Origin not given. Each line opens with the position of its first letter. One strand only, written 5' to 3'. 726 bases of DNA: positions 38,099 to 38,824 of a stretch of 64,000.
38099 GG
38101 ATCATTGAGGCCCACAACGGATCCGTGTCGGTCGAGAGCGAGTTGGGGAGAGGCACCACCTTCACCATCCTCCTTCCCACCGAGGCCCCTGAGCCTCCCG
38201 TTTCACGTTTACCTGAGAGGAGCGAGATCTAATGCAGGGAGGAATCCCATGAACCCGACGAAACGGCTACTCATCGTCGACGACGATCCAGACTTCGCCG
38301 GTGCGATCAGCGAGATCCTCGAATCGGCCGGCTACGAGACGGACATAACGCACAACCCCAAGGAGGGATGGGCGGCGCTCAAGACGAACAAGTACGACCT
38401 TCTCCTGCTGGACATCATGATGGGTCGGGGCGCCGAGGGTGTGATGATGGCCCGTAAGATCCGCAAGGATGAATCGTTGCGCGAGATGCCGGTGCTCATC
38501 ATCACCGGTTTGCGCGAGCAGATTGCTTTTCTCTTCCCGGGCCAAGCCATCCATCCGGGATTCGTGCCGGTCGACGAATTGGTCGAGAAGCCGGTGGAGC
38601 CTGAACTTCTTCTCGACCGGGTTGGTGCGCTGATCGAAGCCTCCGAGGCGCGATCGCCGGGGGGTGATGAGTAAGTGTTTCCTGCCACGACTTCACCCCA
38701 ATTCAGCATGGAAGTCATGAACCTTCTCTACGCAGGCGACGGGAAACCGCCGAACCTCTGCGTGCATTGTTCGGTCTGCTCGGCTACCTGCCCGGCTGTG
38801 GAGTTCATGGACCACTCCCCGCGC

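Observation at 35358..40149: Dedicated signalling module (cNMP-domain HK, receiver-HK hybrid, CheY-like RR) transcriptionally fused to hdrC-hdrB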

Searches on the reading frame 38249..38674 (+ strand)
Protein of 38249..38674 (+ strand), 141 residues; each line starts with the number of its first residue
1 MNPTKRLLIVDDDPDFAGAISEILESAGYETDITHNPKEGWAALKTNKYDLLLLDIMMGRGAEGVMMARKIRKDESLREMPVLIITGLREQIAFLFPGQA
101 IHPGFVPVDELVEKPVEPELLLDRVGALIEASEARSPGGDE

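Call 5: search_protein_families(library=pfam, proteins=[window:38249-38674:+], max_evalue=0.01)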
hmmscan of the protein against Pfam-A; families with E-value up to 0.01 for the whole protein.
window:38249-38674:+ (141 aa): 1 family
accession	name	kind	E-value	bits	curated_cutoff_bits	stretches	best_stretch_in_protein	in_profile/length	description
PF00072.30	Response_reg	-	5.6e-18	65.6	30.2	1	8-125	2-110/111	Response regulator receiver domain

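Call 6: search_protein_families(library=ncbifam, proteins=[window:38249-38674:+], max_evalue=0.01)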
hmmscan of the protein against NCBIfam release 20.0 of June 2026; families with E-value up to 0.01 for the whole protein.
window:38249-38674:+ (141 aa): 77 families (the best 25 are shown)
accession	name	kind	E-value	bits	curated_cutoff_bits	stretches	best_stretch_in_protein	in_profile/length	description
NF045717.1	DVU0259_DivK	exception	2.7e-15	56.6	160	1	4-92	2-89/117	DVU0259 family response regulator domain-containing protein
NF053854.1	RespRegPhoBBctds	equivalog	4.5e-15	55.6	270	1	7-91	1-83/225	two-component system response regulator PhoB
NF010076.0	PRK13557.1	subfamily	1.2e-14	53.7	631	1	4-132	415-536/540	histidine kinase famiy protein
TIGR02154.1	PhoB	equivalog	1e-13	51.1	296.2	1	4-130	2-121/226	phosphate regulon transcriptional regulator PhoB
NF051850.1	RespRegRprY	equivalog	1.7e-13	50.5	370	1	1-131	1-122/234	response regulator transcription factor RprY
NF040689.1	MtrAB_MtrA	equivalog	8.5e-13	48.2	300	1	7-133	1-117/219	MtrAB system response regulator MtrA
NF041733.1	resp_reg_CseB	equivalog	8.9e-13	48.1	350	1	6-132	2-118/228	two-component system response regulator CseB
NF007005.1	PRK09468.1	equivalog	1.7e-12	47.3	331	1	4-138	3-128/237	osmolarity response regulator transcription factor OmpR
NF007982.1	PRK10710.1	equivalog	1.8e-12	47.3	380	1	4-130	7-123/235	envelope stress response regulator BaeR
NF051870.1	NAssimRespRegNtrX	equivalog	6.1e-12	45.2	600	1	6-135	3-125/452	nitrogen assimilation response regulator NtrX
NF000402.1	vanR-B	exception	2.8e-11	43.3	480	1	6-134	4-122/219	vancomycin resistance response regulator transcription factor VanR-B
NF047793.1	ResRegPgtA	equivalog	5.2e-11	42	650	1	4-128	5-120/414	two-component system response regulator PgtA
NF045991.1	RespRegCtrARhodob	equivalog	7.6e-11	42.2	350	1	6-134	2-121/224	response regulator transcription factor CtrA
NF046022.1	RespRegCpdRBruc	equivalog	1.4e-10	41.1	180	1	5-88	2-82/120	cell cycle two-component system response regulator CpdR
NF041734.1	resp_reg_RppA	equivalog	2.2e-10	40.3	250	1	6-90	2-85/229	two-component system response regulator RppA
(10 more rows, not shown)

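Call 49: search_protein_representatives(protein=window:38249-38674:+)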
Query: 141 residues. Proteins with E-value up to 0.001 (for the whole library): 81383; up to 1e-10: 3962; up to 1e-30: 13. The best 150 are listed.
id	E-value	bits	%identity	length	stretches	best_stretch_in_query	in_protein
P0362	3.5e-52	192.3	69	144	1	4-136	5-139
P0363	2.9e-44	166.7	40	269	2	5-123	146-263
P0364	8.4e-38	145.8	65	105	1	4-106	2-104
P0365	6.9e-36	139.5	69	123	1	32-126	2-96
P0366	7.7e-36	139.4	35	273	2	2-130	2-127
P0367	2.8e-35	137.6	35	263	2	4-131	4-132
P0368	6.8e-33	129.8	35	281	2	5-127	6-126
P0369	7.8e-33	129.6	30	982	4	6-135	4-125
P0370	1.6e-32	128.7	34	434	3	6-131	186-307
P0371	2.2e-32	128.2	34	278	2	7-129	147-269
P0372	6.8e-31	123.4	30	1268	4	4-127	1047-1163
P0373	7.6e-31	123.2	48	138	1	6-129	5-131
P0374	9.4e-31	122.9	34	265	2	4-127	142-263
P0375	6.1e-30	120.3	34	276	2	2-133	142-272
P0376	8.7e-30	119.8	64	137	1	2-98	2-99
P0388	2.1e-26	108.8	41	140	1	3-130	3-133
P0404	1.9e-24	102.5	42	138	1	2-134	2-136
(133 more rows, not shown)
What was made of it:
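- It collapses into essentially one 50%-identity cluster among 1.84 billion representatives (call 49).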

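Call 79: search_solved_structures(query=window:38249-38674:+, max_evalue=1e-12)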
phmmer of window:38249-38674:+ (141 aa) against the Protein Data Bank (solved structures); distinct sequences matched with E-value up to 1e-12: 0.

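Call 81: find_encoding_contigs(protein=P0373, flank=6000, max_places=2)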
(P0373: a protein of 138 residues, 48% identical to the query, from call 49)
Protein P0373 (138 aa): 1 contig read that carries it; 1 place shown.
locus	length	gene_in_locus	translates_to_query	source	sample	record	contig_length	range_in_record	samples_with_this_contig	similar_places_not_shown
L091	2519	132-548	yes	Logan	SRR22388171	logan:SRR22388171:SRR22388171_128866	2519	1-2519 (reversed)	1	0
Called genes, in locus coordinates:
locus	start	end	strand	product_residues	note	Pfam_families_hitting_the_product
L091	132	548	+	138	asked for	PF00072:Response_reg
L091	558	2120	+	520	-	PF00072:Response_reg, PF00512:HisKA, PF02518:HATPase_c, PF02662:FlpD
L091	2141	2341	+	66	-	-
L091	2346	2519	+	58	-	?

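Call 83: find_encoding_contigs(protein=P0388, flank=8000, max_places=2)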
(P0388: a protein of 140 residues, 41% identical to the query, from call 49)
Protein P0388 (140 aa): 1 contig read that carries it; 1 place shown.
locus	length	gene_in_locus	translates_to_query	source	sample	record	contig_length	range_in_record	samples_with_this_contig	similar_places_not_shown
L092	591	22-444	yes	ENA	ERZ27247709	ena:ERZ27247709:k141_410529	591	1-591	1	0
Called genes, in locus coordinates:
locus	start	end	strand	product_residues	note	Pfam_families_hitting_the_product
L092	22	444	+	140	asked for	PF00072:Response_reg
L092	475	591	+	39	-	?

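Call 84: find_encoding_contigs(protein=P0404, flank=8000, max_places=2)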
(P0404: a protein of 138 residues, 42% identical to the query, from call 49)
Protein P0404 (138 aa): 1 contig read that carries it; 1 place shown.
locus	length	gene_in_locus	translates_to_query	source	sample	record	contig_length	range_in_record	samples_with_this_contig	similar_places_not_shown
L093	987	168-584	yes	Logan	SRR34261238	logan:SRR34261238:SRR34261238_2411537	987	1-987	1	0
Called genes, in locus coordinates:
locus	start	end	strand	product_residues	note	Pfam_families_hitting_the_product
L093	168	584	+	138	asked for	PF00072:Response_reg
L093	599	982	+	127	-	PF00072:Response_reg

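Call 85: search_protein_families(library=pfam, proteins=[L091:558-2120:+, L091:2141-2341:+, L091:2346-2519:+, L093:599-982:+], max_evalue=0.001)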
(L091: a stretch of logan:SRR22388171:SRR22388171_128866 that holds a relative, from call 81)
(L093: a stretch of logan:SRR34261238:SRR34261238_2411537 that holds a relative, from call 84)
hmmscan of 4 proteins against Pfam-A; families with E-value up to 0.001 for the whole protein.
L091:558-2120:+ (520 aa): 5 families
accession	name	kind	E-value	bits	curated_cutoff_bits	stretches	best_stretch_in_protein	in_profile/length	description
PF02662.21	FlpD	-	7.3e-53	178.2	22.3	1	391-512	1-122/123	Methyl-viologen-reducing hydrogenase, delta subunit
PF00072.30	Response_reg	-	7e-30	103.9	30.2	1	8-117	2-111/111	Response regulator receiver domain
PF02518.31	HATPase_c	-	1.1e-28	100.3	26.4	1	253-365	1-109/111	Histidine kinase-, DNA gyrase B-, and HSP90-like ATPase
PF00512.31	HisKA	-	1.4e-12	47.9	26.9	1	139-207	1-66/66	His Kinase A (phospho-acceptor) domain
PF14501.12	HATPase_c_5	-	0.00045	20.5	22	1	260-351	8-90/102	GHKL domain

L091:2141-2341:+ (66 aa): 0 families

L091:2346-2519:+ (58 aa): 0 families

L093:599-982:+ (127 aa): 1 family
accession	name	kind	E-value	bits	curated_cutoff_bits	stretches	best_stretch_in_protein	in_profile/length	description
PF00072.30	Response_reg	-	9.4e-19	68.1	30.2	1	8-117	1-110/111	Response regulator receiver domain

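Call 89: find_related_loci(query=L091:558-2120:+, collection=metagenome_contigs, flank=8000)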
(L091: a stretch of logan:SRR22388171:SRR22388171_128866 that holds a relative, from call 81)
Query L091:558-2120:+ (520 aa) in metagenome_contigs; peptide patterns used: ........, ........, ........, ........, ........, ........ (x = any residue, [..] = any of these).
600 stretches matched a pattern (row limit reached: there are more); 380 encode a relative of the query (tblastn E <= 1e-3); the best 80 are kept; 80 distinct loci.
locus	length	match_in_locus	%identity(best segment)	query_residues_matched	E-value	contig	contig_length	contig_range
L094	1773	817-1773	93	1-178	6e-111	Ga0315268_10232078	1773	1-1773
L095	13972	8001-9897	41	1-368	1e-97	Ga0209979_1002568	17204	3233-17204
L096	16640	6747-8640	42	1-367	2e-97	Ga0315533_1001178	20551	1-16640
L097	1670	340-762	74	379-519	8e-76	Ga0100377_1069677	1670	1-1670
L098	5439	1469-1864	81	388-519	1e-71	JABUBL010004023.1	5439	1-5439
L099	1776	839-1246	76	383-518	9e-75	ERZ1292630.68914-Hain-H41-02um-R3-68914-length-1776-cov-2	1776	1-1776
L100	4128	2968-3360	82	388-518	5e-71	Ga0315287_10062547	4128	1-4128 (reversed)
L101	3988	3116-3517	81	385-518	8e-71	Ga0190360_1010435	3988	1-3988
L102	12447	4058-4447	80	388-517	3e-70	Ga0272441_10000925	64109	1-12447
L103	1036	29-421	79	388-518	8e-76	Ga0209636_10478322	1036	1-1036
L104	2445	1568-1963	80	388-519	5e-71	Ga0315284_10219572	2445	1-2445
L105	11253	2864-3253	80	389-518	3e-69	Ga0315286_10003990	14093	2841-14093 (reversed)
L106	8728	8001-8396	80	388-519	5e-69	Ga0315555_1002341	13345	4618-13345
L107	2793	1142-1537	80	388-519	3e-70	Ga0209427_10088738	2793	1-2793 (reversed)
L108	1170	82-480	79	388-520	2e-74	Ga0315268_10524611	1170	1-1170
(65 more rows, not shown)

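Call 93: predict_structure(alignment_id=A4)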
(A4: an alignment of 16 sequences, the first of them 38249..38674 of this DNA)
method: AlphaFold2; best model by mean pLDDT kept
length: 141 residues; sequences in the alignment: 16
mean_pLDDT: 85.6   pTM: 0.82
mean pLDDT of the five models: 85.6, 84.8, 84.0, 82.6, 82.5
residues with pLDDT >= 90: 86; 70-90: 29; 50-70: 24; < 50: 2
segments of 3 or more residues with pLDDT < 50: none
pLDDT, mean of each block of 10 residues (from residue 1): 87 95 97 96 96 86 85 93 83 54 71 91 95 75 40
secondary structure, 60 per line:
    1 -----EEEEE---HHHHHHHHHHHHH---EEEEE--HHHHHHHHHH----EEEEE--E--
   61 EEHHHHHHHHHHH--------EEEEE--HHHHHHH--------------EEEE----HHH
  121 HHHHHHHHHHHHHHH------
elements in order: E6-10 H14-26 E30-34 H37-46 E51-55 H63-73 E82-86 H89-95 E110-113 H118-135
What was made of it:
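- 38249..38674 (+): P3: single-domain response regulator, 141 aa, with intact phospho-acceptor residues, an invariant MGRGAEG motif after the Asp, and a conserved insertion between alpha4 and beta5. AF2 model with pLDDT 85.6 and a low-confidence 96-109 loop (call 93).
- On CheY-like receiver domain - P3: The AF2 fold has pLDDT 85.6 (call 93).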

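Call 97: fold_search(model_id=the predicted structure, library=pdb)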
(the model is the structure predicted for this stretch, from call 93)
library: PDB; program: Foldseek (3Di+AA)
matches with E <= 10: 1671; with E <= 0.001: 561
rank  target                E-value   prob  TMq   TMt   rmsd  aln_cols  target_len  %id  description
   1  9dvt_R                1.5e-10  1.00  0.77  0.47   2.9       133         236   28  Cryo-EM structure of RpaA bound to PkaiBC DNA and the CTD of the alpha subunit of RNAP from the cyanobacterium Synecho (released 2025-10-15)
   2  3grc_B                1.6e-10  1.00  0.78  0.88   2.6       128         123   24  Crystal structure of a sensor protein from Polaromonas sp. JS666 (released 2009-04-14)
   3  3crn_B                3.8e-10  1.00  0.75  0.84   3.5       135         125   30  Crystal structure of response regulator receiver domain protein (CheY-like) from Methanospirillum hungatei JF-1 (released 2008-04-22)
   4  2iyn_B                7.3e-10  1.00  0.78  0.88   2.2       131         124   23  The co-factor-induced pre-active conformation in PhoB (released 2006-08-30)
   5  2nt3                  8.8e-10  1.00  0.74  0.85   2.8       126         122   28  Receiver domain from Myxococcus xanthus social motility protein FrzS (Y102A Mutant) (released 2007-03-13)
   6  2i6f_A                8.8e-10  1.00  0.74  0.84   2.9       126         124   28  Receiver domain from Myxococcus xanthus social motility protein FrzS (released 2007-03-13)
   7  9of4_A                1.1e-09  1.00  0.74  0.83   3.3       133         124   28  Structure of the Acinetobacter baumannii Response Regulator PmrA Receiver Domain M12I Mutation (released 2025-11-26)
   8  3grc_A                1.1e-09  1.00  0.79  0.88   2.7       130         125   24  Crystal structure of a sensor protein from Polaromonas sp. JS666 (released 2009-04-14)
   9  3crn_A                1.5e-09  1.00  0.76  0.83   2.7       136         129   30  Crystal structure of response regulator receiver domain protein (CheY-like) from Methanospirillum hungatei JF-1 (released 2008-04-22)
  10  9ckx_A                1.7e-09  1.00  0.75  0.49   4.0       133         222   28  Crystal structure of Dsk2 Sti1 domain bound to a transmembrane domain (released 2025-03-12)
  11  9dvt_S                1.8e-09  1.00  0.77  0.48   3.0       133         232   28  Cryo-EM structure of RpaA bound to PkaiBC DNA and the CTD of the alpha subunit of RNAP from the cyanobacterium Synecho (released 2025-10-15)
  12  9of8_A                2.2e-09  1.00  0.75  0.84   2.8       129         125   26  Structure of the Acinetobacter baumannii Response Regulator PmrA Receiver Domain S119T Mutation (released 2025-11-26)
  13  4ja2                  2.3e-09  1.00  0.74  0.85   3.2       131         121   24  Structural basis of a rationally rewired protein-protein interface (RR468mutant V13P, L14I, I17M and N21V) (released 2013-09-04)
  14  6rh1_C                2.5e-09  1.00  0.73  0.85   3.2       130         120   24  Revisiting pH-gated conformational switch. Complex HK853-RR468 D53A pH 7 (released 2020-02-19)
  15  7m0s_A                2.7e-09  1.00  0.72  0.79   3.4       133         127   28  N-terminal domain of PmrA from Acinetobacter baumannii (released 2021-11-03)
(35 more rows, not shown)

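Call 99: search_protein_families(library=pfam, proteins=[L095:2581-3591:+, L095:3608-5104:+, L095:5132-6421:+, L095:6421-7845:+, L095:7977-8768:+, L095:8776-9930:+, L095:9977-11047:+, L095:11040-11897:+, L095:11911-12678:+], max_evalue=0.0001)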
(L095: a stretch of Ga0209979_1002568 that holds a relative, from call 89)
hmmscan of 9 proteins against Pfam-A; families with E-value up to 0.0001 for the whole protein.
L095:2581-3591:+ (336 aa): 2 families
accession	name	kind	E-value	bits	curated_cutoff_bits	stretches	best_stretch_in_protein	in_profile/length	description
PF01058.29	Oxidored_q6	-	1.1e-26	93.6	27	1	25-188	1-128/128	NADH ubiquinone oxidoreductase, 20 Kd subunit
PF14720.11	NiFe_hyd_SSU_C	-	4.3e-21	75.5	27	1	208-286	1-79/80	NiFe/NiFeSe hydrogenase small subunit C-terminal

L095:3608-5104:+ (498 aa): 1 family
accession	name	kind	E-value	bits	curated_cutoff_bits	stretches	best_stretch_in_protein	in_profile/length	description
PF00374.24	NiFeSe_Hases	-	1.5e-90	305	25.8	2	142-483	153-508/508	Nickel-dependent hydrogenase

L095:5132-6421:+ (429 aa): 7 families
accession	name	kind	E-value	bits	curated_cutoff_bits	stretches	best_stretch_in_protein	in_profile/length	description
PF02518.31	HATPase_c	-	3.3e-28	98.8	26.4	1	316-425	1-110/111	Histidine kinase-, DNA gyrase B-, and HSP90-like ATPase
PF00512.31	HisKA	-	1.3e-15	57.7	26.9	1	210-271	3-63/66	His Kinase A (phospho-acceptor) domain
PF13426.13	PAS_9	-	4.7e-13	49.7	27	1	61-165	2-103/103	PAS domain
PF00989.32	PAS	-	1.7e-09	38.2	22.6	1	51-162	2-112/113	PAS fold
PF08448.16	PAS_4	-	1.5e-06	28.8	23.1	1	56-166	1-108/110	PAS fold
PF13188.13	PAS_8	-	5.6e-06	26.5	21.8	1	51-99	2-51/65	PAS domain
PF24820.1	Diguanyl_cycl_sensor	-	3.4e-05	24.2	28.1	1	56-157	2-107/109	Diguanylate cyclase-like sensor domain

L095:6421-7845:+ (474 aa): 8 families
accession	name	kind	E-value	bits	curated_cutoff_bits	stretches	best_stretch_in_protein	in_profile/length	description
PF00158.32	Sigma54_activat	-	5.3e-71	238.1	20.2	1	148-314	1-167/168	Sigma-54 interaction domain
PF00072.30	Response_reg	-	3.4e-33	114.6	30.2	1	10-119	1-110/111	Response regulator receiver domain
PF25601.1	AAA_lid_14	-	2e-29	101.7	27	1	320-391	1-72/87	AAA+ ATPase lid domain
PF14532.12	Sigma54_activ_2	-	2.7e-21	76.7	25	1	149-319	1-138/138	Sigma-54 interaction domain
PF02954.25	HTH_8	-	1.4e-13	50.8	22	1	412-450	4-42/42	Bacterial regulatory protein, Fis family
PF07728.20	AAA_5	-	1.8e-10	41.4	22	1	172-291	2-124/139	AAA domain (dynein-related subfamily)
PF07724.20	AAA_2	-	2e-07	31.6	27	1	170-300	4-135/166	AAA domain (Cdc48 subfamily)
PF00004.35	AAA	-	4.4e-07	30.8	21.2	1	172-302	1-120/131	ATPase family associated with various cellular activities (AAA)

L095:7977-8768:+ (263 aa): 1 family
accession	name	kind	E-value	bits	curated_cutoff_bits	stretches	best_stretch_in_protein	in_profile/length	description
PF00072.30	Response_reg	-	1.7e-41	141.3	30.2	2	140-257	1-110/111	Response regulator receiver domain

L095:8776-9930:+ (384 aa): 4 families
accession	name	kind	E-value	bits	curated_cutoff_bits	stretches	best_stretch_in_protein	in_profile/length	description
PF02518.31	HATPase_c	-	1.2e-30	106.7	26.4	1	263-371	3-109/111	Histidine kinase-, DNA gyrase B-, and HSP90-like ATPase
PF00072.30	Response_reg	-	5.7e-29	101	30.2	1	15-124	1-110/111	Response regulator receiver domain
PF00512.31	HisKA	-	3.4e-11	43.5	26.9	1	149-215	3-66/66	His Kinase A (phospho-acceptor) domain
PF14501.12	HATPase_c_5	-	2.3e-05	24.7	22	1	264-361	4-94/102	GHKL domain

L095:9977-11047:+ (356 aa): 10 families
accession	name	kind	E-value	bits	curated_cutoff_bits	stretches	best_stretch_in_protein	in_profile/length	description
PF17179.9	Fer4_22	-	3.4e-33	114.8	27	1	246-341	1-95/95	4Fe-4S dicluster domain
PF12838.12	Fer4_7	-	1.2e-09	39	27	0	312-341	23-52/52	4Fe-4S dicluster domain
PF13746.11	Fer4_18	-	2e-08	34.8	27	1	301-345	34-79/114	4Fe-4S dicluster domain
PF13187.11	Fer4_9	-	3.3e-08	33.9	27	0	327-342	2-17/52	4Fe-4S dicluster domain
PF13237.11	Fer4_10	-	4.8e-08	33.3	25.5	1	244-338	6-53/53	4Fe-4S dicluster domain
PF12797.12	Fer4_2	-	9.5e-07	28.8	24.5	0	326-339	9-22/22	4Fe-4S binding domain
PF00037.32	Fer4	-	1.3e-06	28.4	21.1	0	245-259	6-20/24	4Fe-4S binding domain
PF13534.11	Fer4_17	-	2.5e-06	28.4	22.2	0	236-258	35-57/61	4Fe-4S dicluster domain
PF13183.11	Fer4_8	-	7.1e-06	26.9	27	1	245-341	3-68/68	4Fe-4S dicluster domain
PF12837.12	Fer4_6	-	6.9e-05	23.1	25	0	326-339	8-21/24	4Fe-4S binding domain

L095:11040-11897:+ (285 aa): 3 families
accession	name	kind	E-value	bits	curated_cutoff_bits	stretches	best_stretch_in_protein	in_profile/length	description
PF00175.26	NAD_binding_1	-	9.1e-13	49.3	22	1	125-227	2-107/109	Oxidoreductase NAD-binding domain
PF10418.14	DHODB_Fe-S_bind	-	5.6e-11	42.4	23.9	1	246-278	1-40/41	Iron-sulfur cluster binding domain of dihydroorotate dehydrogenase B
PF00970.30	FAD_binding_6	-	6e-08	33.4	21.1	1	35-110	16-96/99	Oxidoreductase FAD-binding domain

L095:11911-12678:+ (255 aa): 1 family
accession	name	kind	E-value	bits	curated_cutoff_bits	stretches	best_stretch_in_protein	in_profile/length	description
PF01058.29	Oxidored_q6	-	1.1e-25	90.2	27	1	14-151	1-127/128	NADH ubiquinone oxidoreductase, 20 Kd subunit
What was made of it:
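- Closest known: HupUV-HupT-HupR hydrogen-sensing system. Same: L095 combines sensor-hydrogenase-like subunits, a PAS kinase whose core is 49% identical to P1's, and a sigma-54 regulator (call 99).
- A related cluster, L095, contains a sigma-54 regulator next to a similar kinase (call 99). In L095 a 49%-identical kinase core sits next to a REC-AAA-HTH_8 regulator, followed by a double REC and a REC-kinase (call 99).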
